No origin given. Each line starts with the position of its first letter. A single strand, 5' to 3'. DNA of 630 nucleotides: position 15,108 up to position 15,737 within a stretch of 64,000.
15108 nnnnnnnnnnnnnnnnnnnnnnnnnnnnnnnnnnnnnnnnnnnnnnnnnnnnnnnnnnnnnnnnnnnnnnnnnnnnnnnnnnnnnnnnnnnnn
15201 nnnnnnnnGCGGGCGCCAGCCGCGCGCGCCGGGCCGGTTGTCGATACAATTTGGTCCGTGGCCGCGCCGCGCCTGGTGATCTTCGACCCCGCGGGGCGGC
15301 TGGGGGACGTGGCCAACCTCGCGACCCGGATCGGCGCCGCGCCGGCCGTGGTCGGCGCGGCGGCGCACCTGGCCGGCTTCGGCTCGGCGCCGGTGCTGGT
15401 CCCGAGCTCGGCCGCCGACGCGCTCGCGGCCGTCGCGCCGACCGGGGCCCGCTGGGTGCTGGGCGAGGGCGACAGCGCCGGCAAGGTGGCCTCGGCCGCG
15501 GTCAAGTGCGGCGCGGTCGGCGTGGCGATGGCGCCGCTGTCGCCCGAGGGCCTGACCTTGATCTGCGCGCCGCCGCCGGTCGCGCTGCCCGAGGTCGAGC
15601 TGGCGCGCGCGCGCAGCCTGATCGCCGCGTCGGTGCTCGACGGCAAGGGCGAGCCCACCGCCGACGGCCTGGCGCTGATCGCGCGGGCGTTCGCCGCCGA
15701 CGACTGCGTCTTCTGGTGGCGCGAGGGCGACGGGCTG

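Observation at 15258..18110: Degenerate-GGDEF (I-site only) fused to a Ser/Thr kinase, inserted into the gap-pgk-tpiA glycolytic cluster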

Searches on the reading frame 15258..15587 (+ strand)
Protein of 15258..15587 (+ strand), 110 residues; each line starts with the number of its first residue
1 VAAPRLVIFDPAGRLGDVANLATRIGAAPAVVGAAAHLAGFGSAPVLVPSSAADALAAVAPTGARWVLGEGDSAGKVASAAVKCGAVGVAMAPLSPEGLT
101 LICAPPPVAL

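Call 68: search_protein_families(library=pfam, proteins=[window:15258-15587:+], max_evalue=10)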
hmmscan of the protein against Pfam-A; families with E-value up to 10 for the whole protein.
window:15258-15587:+ (110 aa): 0 families
